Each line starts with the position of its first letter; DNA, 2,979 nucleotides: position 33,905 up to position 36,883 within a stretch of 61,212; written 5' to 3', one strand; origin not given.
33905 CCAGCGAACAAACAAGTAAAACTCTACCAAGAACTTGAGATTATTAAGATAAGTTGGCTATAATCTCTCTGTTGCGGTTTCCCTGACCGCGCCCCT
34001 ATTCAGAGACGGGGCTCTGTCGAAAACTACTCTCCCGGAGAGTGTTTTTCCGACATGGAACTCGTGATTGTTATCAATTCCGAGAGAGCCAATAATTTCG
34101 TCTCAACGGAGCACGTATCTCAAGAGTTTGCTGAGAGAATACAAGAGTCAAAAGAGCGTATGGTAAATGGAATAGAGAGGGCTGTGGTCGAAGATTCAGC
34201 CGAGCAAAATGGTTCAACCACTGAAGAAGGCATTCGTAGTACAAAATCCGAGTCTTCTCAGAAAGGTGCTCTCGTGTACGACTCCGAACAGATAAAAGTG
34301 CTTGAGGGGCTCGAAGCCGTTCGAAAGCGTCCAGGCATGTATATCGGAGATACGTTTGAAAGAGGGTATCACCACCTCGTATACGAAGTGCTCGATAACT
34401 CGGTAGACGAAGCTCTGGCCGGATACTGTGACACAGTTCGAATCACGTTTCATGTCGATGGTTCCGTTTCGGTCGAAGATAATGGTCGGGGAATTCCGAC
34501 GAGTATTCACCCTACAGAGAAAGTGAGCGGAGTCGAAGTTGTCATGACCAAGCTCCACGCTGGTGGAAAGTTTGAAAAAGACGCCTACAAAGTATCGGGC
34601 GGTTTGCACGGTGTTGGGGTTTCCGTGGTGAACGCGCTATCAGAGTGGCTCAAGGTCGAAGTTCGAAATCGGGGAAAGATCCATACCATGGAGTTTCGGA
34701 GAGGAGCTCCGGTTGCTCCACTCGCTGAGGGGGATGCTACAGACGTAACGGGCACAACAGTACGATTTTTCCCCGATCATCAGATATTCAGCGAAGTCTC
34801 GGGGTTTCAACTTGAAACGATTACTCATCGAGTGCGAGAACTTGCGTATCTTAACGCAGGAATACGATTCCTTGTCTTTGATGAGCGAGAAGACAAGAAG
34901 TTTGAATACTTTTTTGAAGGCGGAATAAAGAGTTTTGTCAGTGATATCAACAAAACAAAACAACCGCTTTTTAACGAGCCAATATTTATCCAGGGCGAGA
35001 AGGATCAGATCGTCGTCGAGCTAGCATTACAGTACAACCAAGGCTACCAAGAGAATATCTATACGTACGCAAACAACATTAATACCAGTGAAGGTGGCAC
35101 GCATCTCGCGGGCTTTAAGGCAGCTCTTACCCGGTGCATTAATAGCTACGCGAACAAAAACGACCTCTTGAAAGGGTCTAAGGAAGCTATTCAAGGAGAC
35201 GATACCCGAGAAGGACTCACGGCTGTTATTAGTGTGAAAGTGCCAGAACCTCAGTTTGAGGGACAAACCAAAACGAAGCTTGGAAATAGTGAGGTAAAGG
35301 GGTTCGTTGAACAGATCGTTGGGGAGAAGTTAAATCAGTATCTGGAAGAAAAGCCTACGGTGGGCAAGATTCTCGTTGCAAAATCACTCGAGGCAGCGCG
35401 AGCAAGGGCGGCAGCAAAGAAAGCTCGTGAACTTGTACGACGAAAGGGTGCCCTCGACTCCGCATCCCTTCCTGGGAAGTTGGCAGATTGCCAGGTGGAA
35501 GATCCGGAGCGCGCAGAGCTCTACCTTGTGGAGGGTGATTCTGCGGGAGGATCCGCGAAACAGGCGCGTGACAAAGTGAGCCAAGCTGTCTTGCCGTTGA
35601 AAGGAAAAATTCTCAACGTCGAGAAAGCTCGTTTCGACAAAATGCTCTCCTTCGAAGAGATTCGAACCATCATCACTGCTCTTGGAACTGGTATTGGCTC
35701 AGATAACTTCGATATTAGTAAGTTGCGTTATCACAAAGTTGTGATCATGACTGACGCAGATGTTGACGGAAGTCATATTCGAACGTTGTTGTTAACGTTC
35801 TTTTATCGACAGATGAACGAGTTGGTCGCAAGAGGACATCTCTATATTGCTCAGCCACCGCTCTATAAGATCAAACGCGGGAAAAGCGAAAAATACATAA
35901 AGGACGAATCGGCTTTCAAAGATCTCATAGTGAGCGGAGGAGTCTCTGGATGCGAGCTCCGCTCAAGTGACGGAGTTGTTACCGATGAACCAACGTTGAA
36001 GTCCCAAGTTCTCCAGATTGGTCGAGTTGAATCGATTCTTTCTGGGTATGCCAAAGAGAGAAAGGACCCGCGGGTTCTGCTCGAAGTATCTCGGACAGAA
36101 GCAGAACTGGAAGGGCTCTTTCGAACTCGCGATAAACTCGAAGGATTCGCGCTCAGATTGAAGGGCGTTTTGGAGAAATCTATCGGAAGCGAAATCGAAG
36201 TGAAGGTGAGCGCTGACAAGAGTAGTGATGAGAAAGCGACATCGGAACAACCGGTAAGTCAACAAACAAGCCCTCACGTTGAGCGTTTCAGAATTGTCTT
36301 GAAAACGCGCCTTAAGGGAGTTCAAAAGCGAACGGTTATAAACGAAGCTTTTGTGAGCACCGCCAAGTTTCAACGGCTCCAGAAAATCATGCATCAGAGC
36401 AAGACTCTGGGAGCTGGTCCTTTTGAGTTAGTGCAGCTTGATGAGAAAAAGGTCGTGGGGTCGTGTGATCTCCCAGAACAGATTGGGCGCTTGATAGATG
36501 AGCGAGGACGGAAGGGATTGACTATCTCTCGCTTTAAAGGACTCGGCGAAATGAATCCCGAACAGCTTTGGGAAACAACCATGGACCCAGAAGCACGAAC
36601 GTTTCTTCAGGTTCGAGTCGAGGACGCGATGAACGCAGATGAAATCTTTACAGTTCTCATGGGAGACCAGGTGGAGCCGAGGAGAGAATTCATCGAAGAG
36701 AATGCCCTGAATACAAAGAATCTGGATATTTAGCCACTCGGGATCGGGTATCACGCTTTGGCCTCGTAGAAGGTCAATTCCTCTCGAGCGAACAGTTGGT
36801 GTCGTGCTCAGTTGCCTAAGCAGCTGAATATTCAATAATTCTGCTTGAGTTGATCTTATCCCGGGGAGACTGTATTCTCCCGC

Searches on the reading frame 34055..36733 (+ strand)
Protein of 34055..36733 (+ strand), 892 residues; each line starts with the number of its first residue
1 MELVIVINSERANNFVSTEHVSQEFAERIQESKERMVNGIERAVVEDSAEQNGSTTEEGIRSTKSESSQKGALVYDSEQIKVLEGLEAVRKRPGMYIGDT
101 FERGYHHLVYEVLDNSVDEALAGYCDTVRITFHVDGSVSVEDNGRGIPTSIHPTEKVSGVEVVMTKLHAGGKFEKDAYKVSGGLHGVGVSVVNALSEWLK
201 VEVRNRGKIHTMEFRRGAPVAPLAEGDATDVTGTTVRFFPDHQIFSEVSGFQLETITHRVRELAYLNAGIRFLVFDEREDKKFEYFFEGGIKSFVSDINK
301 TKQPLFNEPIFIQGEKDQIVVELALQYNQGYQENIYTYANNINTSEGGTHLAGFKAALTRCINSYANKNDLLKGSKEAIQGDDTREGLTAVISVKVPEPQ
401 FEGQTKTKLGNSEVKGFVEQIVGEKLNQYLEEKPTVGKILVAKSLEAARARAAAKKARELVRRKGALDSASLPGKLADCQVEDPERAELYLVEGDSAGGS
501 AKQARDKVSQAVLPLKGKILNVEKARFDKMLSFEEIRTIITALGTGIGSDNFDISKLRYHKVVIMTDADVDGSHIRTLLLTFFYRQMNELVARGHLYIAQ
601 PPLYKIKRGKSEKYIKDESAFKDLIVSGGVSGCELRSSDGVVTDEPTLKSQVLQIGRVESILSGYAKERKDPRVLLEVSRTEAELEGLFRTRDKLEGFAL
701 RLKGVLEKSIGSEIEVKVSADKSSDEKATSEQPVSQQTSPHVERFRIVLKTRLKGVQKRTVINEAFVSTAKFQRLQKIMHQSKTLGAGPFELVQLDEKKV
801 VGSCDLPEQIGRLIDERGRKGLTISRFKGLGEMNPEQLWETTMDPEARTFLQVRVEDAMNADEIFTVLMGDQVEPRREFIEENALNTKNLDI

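Call 9: search_protein_families(library=pfam, proteins=[window:34055-36733:+], max_evalue=0.001)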
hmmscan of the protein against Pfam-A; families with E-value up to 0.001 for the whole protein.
window:34055-36733:+ (892 aa): 5 families
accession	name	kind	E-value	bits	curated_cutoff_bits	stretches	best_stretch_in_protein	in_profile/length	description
PF00204.31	DNA_gyraseB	-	1.1e-63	214.2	27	1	290-459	1-172/173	DNA gyrase B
PF00986.26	DNA_gyraseB_C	-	2.9e-31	107.8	29.8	1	820-881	2-63/63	DNA gyrase B subunit, carboxyl terminus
PF01751.28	Toprim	-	1.2e-20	73.9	23.1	1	488-600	1-95/96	Toprim domain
PF02518.31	HATPase_c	-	8.3e-16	58.9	26.4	1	103-241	4-108/111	Histidine kinase-, DNA gyrase B-, and HSP90-like ATPase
PF21249.2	GyrB_hook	-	1.3e-07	31.5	23.7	1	602-621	1-20/29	GyrB, hook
